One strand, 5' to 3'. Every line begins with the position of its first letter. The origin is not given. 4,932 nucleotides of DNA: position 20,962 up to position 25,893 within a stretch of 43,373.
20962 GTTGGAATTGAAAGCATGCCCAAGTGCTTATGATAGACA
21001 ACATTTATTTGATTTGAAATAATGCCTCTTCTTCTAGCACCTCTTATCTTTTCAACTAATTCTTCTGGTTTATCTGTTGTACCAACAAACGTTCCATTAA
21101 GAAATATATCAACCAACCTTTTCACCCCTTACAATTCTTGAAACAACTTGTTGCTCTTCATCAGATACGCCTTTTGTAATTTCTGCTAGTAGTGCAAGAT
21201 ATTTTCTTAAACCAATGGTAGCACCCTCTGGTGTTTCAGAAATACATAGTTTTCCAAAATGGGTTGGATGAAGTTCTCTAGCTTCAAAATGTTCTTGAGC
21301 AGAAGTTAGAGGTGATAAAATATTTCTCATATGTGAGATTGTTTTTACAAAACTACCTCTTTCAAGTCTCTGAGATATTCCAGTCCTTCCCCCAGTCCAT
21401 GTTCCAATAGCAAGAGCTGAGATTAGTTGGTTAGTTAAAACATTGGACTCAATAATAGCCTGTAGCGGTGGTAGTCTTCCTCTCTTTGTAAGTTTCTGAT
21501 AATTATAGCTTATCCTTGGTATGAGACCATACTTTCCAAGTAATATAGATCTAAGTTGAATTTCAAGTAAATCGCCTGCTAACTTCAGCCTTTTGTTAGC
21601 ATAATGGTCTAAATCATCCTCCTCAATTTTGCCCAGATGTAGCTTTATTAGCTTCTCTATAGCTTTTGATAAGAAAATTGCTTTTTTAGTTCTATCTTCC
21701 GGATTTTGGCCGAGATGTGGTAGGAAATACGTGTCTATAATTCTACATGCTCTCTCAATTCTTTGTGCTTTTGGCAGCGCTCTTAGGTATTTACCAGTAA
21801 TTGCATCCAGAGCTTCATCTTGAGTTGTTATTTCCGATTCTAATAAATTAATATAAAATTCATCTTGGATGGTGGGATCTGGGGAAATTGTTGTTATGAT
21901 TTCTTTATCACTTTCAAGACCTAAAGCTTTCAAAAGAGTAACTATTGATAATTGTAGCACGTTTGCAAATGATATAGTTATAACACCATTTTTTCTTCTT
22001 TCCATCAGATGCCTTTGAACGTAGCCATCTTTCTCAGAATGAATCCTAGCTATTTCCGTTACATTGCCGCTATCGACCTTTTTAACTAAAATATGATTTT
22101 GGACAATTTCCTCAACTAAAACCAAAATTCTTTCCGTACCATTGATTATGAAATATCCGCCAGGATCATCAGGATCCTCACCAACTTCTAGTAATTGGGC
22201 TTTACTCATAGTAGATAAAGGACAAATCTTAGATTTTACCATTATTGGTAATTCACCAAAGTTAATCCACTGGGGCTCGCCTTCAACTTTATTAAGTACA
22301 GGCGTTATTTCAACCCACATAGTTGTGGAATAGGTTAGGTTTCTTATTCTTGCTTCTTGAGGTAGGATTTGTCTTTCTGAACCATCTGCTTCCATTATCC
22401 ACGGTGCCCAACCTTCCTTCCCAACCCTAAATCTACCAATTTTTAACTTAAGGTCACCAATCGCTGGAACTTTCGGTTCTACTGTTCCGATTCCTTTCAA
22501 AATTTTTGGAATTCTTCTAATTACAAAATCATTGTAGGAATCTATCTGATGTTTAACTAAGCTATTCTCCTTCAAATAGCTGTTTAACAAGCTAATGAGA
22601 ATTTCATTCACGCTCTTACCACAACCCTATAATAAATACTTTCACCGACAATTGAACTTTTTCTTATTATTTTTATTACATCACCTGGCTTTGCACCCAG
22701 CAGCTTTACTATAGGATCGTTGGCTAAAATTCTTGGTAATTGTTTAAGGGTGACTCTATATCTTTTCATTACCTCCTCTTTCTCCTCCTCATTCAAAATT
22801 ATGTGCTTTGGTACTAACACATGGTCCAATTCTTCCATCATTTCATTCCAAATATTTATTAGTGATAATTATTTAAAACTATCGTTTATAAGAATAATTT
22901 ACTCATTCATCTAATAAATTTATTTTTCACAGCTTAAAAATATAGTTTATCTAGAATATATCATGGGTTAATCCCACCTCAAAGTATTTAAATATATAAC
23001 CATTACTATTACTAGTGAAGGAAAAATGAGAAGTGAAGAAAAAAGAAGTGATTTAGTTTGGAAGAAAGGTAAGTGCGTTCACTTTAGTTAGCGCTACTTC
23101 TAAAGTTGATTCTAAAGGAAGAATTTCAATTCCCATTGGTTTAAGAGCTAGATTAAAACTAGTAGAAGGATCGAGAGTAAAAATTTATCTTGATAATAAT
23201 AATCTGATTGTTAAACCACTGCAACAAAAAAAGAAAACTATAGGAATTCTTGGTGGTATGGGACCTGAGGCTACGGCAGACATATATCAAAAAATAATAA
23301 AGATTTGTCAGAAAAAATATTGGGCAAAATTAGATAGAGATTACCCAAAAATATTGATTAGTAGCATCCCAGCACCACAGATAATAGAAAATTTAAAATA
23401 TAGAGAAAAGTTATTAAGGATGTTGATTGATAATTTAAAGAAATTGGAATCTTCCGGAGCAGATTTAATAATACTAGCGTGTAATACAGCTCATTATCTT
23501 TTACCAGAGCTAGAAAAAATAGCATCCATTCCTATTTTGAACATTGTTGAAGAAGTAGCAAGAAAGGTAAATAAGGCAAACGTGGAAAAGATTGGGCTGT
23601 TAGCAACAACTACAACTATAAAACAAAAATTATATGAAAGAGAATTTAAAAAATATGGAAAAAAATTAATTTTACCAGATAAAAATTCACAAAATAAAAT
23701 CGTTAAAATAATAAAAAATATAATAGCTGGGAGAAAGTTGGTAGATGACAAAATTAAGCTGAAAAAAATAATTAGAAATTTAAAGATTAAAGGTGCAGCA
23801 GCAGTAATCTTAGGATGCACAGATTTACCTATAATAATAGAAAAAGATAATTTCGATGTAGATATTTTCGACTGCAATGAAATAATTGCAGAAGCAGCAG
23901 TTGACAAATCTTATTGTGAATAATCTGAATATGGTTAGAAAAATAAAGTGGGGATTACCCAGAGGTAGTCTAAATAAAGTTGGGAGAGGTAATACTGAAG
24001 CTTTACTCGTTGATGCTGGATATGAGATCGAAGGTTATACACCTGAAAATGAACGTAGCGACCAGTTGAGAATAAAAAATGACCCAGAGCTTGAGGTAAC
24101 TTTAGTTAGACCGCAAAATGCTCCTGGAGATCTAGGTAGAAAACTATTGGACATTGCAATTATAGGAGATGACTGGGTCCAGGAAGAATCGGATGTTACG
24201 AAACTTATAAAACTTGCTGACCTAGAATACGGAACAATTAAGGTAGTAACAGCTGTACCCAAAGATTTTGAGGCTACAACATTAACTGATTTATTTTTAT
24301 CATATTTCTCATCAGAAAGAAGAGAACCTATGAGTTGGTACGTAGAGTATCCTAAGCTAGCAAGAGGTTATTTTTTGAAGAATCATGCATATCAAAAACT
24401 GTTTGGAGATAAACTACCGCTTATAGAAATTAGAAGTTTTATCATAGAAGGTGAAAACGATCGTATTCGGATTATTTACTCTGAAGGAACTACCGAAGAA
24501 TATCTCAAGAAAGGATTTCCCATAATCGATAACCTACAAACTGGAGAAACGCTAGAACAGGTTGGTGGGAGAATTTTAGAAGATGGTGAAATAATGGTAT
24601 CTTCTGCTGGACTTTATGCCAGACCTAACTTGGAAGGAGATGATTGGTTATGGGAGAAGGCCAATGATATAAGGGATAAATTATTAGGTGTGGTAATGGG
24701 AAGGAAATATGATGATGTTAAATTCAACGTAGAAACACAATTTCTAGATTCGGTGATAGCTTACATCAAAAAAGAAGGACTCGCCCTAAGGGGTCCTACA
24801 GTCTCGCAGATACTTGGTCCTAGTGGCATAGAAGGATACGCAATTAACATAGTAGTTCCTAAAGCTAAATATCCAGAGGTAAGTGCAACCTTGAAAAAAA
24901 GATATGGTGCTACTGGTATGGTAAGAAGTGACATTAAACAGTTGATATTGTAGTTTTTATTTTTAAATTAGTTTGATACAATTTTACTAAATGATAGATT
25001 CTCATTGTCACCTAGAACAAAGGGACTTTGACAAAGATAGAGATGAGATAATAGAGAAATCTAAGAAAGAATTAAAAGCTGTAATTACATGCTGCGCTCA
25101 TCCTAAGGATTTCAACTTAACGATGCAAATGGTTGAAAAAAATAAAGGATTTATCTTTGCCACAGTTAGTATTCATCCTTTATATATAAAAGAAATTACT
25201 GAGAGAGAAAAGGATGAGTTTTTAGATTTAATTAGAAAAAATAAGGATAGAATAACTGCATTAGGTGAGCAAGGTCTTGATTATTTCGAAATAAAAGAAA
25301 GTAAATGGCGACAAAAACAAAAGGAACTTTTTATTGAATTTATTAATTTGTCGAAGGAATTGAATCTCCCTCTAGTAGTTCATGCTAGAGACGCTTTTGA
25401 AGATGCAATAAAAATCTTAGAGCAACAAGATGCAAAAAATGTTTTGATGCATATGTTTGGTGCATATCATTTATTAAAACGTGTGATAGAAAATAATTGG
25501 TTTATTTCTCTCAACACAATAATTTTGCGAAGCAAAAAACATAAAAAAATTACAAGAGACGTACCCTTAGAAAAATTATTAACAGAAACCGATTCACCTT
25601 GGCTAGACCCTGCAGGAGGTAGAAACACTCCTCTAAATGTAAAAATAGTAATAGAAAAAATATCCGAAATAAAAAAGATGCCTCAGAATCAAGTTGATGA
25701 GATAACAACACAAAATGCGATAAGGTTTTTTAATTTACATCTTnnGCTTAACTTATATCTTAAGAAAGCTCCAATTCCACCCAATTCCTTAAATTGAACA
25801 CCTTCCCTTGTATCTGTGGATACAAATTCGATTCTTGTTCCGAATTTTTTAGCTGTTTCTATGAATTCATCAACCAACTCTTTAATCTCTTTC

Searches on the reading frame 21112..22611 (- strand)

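Call 27: search_protein_families(library=pfam, proteins=[window:21112-22611:-])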
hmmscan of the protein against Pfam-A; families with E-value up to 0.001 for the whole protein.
window:21112-22611:- (500 aa): 3 families
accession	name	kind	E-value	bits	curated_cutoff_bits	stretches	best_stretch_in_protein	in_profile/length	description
PF04563.20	RNA_pol_Rpb2_1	-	3.5e-41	141.4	28.2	1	18-357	2-169/203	RNA polymerase beta subunit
PF04561.19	RNA_pol_Rpb2_2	-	3.9e-27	95.6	21.7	1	171-343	2-190/190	RNA polymerase Rpb2, domain 2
PF04565.21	RNA_pol_Rpb2_3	-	6.4e-19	68.3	21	1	415-478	2-68/68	RNA polymerase Rpb2, domain 3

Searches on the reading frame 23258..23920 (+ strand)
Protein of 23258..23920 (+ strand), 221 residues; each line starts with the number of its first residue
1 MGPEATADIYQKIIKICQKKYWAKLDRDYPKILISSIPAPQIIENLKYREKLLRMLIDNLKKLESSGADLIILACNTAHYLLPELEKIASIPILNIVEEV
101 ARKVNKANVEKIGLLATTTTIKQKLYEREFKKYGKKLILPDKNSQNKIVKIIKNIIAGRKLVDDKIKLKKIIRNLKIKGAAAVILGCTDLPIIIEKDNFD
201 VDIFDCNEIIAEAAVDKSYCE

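Call 27: search_protein_families(library=pfam, proteins=[window:23258-23920:+])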
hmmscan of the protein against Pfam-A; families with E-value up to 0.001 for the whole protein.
window:23258-23920:+ (221 aa): 1 family
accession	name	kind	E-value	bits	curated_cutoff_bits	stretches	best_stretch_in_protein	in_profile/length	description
PF01177.27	Asp_Glu_race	-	2e-39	136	31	1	1-214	4-211/211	Asp/Glu/Hydantoin racemase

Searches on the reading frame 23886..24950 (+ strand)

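Call 30: search_protein_families(library=pfam, proteins=[window:23886-24950:+])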
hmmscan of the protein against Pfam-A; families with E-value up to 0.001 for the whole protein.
window:23886-24950:+ (355 aa): 2 families
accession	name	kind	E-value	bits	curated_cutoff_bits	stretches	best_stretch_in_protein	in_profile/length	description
PF01634.23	HisG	-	4e-17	63.1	25.5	1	75-252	1-144/158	ATP phosphoribosyltransferase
PF08029.16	HisG_C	-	6.9e-05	23.3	23.5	1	276-351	5-72/73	HisG, C-terminal domain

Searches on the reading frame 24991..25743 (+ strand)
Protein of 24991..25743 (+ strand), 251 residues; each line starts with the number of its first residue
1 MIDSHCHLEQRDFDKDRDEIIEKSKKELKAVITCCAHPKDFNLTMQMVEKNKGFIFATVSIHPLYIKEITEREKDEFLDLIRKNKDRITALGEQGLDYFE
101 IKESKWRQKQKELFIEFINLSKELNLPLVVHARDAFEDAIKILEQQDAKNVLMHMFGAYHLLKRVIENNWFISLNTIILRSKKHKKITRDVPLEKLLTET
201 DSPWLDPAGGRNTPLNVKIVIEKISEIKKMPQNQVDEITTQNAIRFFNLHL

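Call 30: search_protein_families(library=pfam, proteins=[window:24991-25743:+])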
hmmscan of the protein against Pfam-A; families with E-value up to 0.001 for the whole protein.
window:24991-25743:+ (251 aa): 1 family
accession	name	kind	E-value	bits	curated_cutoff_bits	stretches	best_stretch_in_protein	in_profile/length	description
PF01026.27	TatD_DNase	-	2.7e-66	224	27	1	2-248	1-253/253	TatD related DNase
